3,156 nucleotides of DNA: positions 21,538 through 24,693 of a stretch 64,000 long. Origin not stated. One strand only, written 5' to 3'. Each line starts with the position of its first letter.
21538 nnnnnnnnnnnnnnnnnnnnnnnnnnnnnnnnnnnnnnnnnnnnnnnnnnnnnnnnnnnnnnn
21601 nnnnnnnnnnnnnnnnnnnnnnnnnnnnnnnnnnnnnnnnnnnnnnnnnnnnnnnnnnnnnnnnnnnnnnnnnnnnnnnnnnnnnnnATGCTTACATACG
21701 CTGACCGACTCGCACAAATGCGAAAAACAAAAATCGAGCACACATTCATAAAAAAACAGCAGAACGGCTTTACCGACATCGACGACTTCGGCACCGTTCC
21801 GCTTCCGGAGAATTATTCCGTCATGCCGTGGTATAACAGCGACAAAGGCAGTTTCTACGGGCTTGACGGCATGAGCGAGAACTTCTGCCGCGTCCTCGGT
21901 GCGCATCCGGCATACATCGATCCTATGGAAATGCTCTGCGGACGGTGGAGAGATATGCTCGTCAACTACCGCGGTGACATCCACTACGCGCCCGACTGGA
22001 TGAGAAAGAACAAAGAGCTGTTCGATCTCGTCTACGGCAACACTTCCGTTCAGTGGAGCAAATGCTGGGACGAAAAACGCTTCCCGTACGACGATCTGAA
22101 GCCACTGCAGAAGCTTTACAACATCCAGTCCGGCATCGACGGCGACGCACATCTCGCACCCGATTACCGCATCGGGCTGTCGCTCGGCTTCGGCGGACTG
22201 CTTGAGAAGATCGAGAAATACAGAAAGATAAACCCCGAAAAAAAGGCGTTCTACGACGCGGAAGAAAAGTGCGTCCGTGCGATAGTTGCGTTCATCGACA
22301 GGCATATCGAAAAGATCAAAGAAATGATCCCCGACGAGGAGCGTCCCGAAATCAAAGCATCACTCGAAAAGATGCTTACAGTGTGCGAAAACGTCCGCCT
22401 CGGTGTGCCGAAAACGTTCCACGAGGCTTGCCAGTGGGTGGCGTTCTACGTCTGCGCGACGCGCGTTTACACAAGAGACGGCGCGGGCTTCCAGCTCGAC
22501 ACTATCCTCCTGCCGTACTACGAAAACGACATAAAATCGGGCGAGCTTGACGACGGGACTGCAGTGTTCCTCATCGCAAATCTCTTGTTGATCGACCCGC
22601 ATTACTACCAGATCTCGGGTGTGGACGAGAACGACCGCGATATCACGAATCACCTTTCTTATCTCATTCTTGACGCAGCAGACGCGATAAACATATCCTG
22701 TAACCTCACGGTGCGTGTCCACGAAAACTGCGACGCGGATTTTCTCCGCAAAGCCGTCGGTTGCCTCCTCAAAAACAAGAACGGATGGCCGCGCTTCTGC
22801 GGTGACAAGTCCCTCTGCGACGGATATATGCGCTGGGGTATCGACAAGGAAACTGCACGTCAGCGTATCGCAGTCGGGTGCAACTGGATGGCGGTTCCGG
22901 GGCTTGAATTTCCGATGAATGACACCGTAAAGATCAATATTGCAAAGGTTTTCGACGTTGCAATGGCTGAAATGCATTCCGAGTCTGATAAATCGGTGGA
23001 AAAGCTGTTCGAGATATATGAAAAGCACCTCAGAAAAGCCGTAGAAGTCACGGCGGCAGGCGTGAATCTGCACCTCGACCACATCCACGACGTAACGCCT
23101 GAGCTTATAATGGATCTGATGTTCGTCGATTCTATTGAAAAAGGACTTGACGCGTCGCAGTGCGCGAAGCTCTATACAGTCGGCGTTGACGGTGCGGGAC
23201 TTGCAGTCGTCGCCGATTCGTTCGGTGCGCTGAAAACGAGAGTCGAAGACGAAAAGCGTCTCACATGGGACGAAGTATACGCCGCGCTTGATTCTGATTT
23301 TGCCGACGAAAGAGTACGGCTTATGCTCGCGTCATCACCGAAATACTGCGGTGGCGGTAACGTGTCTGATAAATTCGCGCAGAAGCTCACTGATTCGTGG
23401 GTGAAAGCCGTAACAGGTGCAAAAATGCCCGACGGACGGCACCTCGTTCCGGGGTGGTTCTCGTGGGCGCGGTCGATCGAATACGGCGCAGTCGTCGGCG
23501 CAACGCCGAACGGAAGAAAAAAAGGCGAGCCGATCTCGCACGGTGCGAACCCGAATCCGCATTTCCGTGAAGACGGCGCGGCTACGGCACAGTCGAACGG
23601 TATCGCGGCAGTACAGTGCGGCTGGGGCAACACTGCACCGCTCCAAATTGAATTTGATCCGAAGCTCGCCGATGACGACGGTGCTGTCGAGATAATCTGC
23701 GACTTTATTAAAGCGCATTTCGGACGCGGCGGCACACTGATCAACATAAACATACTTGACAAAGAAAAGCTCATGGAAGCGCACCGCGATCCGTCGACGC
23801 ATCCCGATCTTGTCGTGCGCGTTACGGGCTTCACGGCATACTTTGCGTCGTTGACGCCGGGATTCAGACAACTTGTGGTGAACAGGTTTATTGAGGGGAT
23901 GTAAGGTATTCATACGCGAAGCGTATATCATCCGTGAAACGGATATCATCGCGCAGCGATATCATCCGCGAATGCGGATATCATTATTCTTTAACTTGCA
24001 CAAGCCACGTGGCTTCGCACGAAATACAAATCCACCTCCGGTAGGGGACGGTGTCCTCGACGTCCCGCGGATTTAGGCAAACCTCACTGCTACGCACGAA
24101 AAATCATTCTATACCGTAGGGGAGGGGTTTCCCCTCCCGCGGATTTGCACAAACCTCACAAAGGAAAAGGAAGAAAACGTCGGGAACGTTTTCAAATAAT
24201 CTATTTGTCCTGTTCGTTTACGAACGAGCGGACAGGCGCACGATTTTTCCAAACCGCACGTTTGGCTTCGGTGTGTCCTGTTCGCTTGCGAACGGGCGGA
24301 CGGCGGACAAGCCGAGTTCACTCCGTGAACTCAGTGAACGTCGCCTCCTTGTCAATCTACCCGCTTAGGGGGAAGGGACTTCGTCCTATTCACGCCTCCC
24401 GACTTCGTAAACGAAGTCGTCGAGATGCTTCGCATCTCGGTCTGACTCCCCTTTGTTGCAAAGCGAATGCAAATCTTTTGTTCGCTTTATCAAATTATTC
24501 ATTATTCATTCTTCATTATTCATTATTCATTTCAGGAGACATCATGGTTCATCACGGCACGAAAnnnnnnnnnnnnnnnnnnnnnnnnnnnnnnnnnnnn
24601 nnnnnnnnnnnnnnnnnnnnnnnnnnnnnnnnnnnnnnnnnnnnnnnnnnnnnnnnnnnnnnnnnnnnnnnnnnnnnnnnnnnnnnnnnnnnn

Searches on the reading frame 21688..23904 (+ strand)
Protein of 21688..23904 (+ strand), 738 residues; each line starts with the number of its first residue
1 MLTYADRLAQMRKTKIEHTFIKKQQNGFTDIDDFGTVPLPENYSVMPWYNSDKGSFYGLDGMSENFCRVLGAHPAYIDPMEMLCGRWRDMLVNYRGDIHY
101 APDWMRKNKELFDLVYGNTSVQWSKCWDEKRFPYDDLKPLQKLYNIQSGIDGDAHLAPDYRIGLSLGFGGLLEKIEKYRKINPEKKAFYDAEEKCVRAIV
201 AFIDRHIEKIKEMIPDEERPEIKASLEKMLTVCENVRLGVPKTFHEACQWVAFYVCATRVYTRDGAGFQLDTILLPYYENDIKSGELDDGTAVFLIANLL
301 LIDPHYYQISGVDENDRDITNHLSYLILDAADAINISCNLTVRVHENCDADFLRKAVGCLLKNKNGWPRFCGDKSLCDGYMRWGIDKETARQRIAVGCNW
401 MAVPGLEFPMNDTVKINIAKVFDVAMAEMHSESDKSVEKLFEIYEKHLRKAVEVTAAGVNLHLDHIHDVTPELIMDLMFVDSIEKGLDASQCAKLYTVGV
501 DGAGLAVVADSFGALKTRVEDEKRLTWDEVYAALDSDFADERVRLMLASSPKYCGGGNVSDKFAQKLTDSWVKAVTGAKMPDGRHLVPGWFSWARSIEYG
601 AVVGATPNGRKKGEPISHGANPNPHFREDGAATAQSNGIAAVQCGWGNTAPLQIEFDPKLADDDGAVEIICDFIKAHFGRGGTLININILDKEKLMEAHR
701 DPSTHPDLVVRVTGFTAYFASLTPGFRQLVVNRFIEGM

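Call 8: search_protein_families(library=pfam, proteins=[window:21688-23904:+])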
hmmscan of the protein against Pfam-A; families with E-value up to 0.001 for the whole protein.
window:21688-23904:+ (738 aa): 2 families
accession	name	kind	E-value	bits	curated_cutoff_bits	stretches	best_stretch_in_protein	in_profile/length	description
PF02901.20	PFL-like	-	2.5e-88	297.8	24.3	1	152-600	156-647/647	Pyruvate formate lyase-like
PF01228.26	Gly_radical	-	2e-11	44.8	22.2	1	618-719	3-105/106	Glycine radical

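Call 28: find_homologous_proteins(query=window:21688-23904:+, max_evalue=1e-100)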
Query window:21688-23904:+ (738 aa): 1899 proteins with E <= 1e-100 among 8000 candidates; the best 120 are listed.
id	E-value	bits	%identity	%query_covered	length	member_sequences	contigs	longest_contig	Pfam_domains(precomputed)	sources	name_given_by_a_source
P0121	0.0e+0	1627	92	100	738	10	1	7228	PF02901.21,PF01228.27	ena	-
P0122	0.0e+0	1509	85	100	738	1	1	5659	PF02901.21,PF01228.27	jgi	-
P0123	0.0e+0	1401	78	100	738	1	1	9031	PF02901.21,PF01228.27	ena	-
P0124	0.0e+0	1401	78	100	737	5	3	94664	PF02901.21,PF01228.27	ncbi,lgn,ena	-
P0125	0.0e+0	1397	78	100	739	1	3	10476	PF02901.21,PF01228.27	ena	-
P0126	0.0e+0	1392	78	100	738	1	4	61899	PF02901.21,PF01228.27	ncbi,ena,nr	ncbi:MAG: formate acetyltransferase [Clostridia bacterium]|nr:formate acetyltransferase [Clostridia 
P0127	0.0e+0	1382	77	100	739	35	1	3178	PF02901.21,PF01228.27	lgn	-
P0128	0.0e+0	1382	77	100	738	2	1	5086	PF02901.21,PF01228.27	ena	-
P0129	0.0e+0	1379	78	100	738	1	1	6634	PF02901.21,PF01228.27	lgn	-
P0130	0.0e+0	1366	76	100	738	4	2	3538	PF02901.21,PF01228.27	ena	-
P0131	0.0e+0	1350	76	100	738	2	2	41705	PF02901.21,PF01228.27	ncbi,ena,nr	ncbi:MAG: formate acetyltransferase [Clostridia bacterium]|nr:formate acetyltransferase [Clostridia 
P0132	0.0e+0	1349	74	100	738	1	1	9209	PF02901.21,PF01228.27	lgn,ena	-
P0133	0.0e+0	1347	76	100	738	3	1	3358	PF02901.21,PF01228.27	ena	-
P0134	0.0e+0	1343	75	100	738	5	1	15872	PF02901.21,PF01228.27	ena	-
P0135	0.0e+0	1343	77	99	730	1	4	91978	PF02901.21,PF01228.27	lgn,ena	-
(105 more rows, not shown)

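Call 29: find_encoding_contigs(protein=P0121, flank=10000, max_places=4)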
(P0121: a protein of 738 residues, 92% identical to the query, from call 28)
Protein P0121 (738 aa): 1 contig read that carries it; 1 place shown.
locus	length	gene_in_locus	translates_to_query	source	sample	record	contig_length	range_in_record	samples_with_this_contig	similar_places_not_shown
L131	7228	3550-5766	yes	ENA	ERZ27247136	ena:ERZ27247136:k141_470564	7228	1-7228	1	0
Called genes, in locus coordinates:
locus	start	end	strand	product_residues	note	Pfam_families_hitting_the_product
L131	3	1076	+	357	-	?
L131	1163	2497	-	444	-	PF02056:Glyco_hydro_4, PF11975:Glyco_hydro_4C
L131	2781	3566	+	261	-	PF13353:Fer4_12, PF04055:Radical_SAM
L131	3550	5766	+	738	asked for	PF02901:PFL-like, PF01228:Gly_radical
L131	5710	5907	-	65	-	-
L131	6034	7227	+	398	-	?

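Call 30: find_encoding_contigs(protein=P0124, flank=10000, max_places=4)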
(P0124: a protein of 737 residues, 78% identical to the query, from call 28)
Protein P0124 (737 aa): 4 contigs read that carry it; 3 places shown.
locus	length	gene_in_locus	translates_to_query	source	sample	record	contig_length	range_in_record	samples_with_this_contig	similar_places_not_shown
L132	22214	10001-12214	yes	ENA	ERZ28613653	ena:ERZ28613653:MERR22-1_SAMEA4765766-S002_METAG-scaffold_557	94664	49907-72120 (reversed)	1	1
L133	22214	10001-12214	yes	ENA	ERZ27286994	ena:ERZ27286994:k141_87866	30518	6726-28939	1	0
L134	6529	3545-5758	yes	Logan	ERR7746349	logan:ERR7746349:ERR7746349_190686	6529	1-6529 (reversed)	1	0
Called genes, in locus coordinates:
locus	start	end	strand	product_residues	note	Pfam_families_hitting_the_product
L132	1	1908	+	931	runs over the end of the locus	PF00133:tRNA-synt_1, PF01406:tRNA-synt_1e (faint), PF09334:tRNA-synt_1g, PF08264:Anticodon_1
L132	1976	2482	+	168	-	PF01252:Peptidase_A8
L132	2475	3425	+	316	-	PF00849:PseudoU_synth_2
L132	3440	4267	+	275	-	PF08282:Hydrolase_3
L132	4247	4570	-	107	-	-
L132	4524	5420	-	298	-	PF00165:HTH_AraC, PF12833:HTH_18, PF00165:HTH_AraC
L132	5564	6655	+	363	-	PF01408:GFO_IDH_MocA, PF03447:NAD_binding_3 (weak), PF02894:GFO_IDH_MocA_C, PF22725:GFO_IDH_MocA_C3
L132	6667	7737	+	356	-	PF01408:GFO_IDH_MocA, PF02894:GFO_IDH_MocA_C, PF22725:GFO_IDH_MocA_C3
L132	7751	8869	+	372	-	PF01408:GFO_IDH_MocA, PF02894:GFO_IDH_MocA_C, PF22725:GFO_IDH_MocA_C3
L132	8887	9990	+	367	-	PF01408:GFO_IDH_MocA, PF02894:GFO_IDH_MocA_C (weak), PF22725:GFO_IDH_MocA_C3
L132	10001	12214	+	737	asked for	PF02901:PFL-like, PF01228:Gly_radical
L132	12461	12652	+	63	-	-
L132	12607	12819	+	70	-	-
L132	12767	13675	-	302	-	-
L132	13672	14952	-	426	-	PF09861:Lar_N, PF21113:LarA_C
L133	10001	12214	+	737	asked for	PF02901:PFL-like, PF01228:Gly_radical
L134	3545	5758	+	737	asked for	PF02901:PFL-like, PF01228:Gly_radical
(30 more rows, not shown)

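Call 61: find_encoding_contigs(protein=P0122, flank=10000, max_places=4)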
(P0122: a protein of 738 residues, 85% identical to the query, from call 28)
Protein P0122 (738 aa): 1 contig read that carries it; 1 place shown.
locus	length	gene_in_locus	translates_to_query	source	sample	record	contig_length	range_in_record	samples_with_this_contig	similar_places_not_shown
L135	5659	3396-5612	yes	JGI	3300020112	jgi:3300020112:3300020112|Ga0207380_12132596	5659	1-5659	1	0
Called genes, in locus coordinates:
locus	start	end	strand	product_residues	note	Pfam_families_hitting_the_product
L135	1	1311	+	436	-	?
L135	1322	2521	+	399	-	PF00180:Iso_dh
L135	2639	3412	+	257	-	PF13353:Fer4_12, PF04055:Radical_SAM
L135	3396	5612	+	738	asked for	PF02901:PFL-like, PF01228:Gly_radical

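Call 73: find_encoding_contigs(protein=P0123, flank=10000, max_places=4)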
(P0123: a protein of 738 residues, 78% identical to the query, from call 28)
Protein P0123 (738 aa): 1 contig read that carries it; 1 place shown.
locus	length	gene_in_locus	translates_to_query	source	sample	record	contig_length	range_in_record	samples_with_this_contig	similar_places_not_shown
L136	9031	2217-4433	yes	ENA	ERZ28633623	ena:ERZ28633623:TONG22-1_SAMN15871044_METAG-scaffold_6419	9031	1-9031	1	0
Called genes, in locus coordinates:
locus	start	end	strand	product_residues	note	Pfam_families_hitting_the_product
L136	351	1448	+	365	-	PF01408:GFO_IDH_MocA, PF02894:GFO_IDH_MocA_C, PF22725:GFO_IDH_MocA_C3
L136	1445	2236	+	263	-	PF13353:Fer4_12, PF04055:Radical_SAM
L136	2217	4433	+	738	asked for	PF02901:PFL-like, PF01228:Gly_radical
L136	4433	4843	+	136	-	-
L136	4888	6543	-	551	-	PF01676:Metalloenzyme, PF06415:iPGM_N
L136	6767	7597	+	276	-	PF10609:ParA, PF13614:AAA_31 (faint), PF01656:CbiA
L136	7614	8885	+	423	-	PF00070:Pyr_redox (faint), PF00890:FAD_binding_2, PF01134:GIDA (weak), PF01266:DAO (weak), PF07992:Pyr_redox_2, PF12831:FAD_oxidored, PF13450:NAD_binding_8 (weak)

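Call 74: find_encoding_contigs(protein=P0125, flank=10000, max_places=4)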
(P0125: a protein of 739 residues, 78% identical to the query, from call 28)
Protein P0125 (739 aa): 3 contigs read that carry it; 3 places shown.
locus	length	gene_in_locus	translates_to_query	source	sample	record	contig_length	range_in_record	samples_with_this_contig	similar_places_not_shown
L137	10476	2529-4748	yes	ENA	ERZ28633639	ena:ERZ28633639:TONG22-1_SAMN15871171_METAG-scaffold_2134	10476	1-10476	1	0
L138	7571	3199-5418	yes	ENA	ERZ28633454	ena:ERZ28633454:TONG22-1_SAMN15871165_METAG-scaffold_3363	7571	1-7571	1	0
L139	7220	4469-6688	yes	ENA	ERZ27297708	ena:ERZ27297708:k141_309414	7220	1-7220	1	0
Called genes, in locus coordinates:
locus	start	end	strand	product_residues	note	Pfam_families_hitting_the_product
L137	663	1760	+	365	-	PF01408:GFO_IDH_MocA, PF02894:GFO_IDH_MocA_C (weak), PF22725:GFO_IDH_MocA_C3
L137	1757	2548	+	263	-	PF13353:Fer4_12, PF04055:Radical_SAM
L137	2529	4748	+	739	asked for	PF02901:PFL-like, PF01228:Gly_radical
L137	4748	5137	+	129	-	-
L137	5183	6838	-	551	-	PF01676:Metalloenzyme, PF06415:iPGM_N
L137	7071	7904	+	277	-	PF10609:ParA, PF13614:AAA_31 (faint), PF01656:CbiA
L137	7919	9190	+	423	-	PF00070:Pyr_redox (faint), PF00890:FAD_binding_2 (weak), PF01134:GIDA (weak), PF01266:DAO (weak), PF03486:HI0933_like (faint), PF07992:Pyr_redox_2, PF12831:FAD_oxidored, PF13450:NAD_binding_8 (weak), +1 more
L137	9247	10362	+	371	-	PF01208:URO-D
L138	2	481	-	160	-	?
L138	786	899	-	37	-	-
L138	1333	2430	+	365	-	PF01408:GFO_IDH_MocA, PF02894:GFO_IDH_MocA_C (weak), PF22725:GFO_IDH_MocA_C3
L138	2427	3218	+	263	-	PF13353:Fer4_12, PF04055:Radical_SAM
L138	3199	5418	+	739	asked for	PF02901:PFL-like, PF01228:Gly_radical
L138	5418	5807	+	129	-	-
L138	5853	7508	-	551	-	PF01676:Metalloenzyme, PF06415:iPGM_N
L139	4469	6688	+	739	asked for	PF02901:PFL-like, PF01228:Gly_radical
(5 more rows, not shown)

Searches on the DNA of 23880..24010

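Call 81: search_rna_families(source=window, start=23880, end=24010, threshold=evalue, max_evalue=1, show_alignments=1)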
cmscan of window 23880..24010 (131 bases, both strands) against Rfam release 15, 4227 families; matches with E-value up to 1: 1.
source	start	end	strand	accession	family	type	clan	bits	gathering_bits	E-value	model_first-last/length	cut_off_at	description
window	23920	23986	-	RF01706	Gut-1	Gene; sRNA;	-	41.4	50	2.1e-07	1-77/77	no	Gut-1 RNA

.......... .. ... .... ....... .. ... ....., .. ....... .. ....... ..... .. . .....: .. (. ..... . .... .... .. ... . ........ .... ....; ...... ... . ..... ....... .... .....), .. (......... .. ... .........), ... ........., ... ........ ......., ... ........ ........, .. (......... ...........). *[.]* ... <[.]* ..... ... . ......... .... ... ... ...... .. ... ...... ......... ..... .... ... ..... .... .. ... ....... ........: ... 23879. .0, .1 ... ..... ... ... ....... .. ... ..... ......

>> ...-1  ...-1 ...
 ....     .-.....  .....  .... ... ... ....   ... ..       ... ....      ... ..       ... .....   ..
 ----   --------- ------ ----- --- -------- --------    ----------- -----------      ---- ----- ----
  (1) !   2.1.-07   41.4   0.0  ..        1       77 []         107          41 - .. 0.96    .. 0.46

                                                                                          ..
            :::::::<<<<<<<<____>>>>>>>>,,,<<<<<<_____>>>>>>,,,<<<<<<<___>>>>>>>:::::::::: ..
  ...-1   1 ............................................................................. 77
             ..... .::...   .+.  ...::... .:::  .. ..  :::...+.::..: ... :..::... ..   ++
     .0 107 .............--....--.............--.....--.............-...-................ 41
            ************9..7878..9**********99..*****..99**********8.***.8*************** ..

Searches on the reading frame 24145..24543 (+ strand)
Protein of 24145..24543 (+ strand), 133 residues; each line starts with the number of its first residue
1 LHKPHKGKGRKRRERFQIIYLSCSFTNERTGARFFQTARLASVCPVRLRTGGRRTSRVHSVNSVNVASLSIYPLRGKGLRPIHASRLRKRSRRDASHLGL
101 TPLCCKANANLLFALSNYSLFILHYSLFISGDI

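Call 60: find_homologous_proteins(query=window:24145-24543:+, max_evalue=0.001)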
Query window:24145-24543:+: 26 candidates shared short words with the query, none scored E <= 0.001.
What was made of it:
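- Tried and rejected: Protein search with the spurious ORF that runs through cluster 24145-24543, hoping to find other copies called as genes (call 60).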
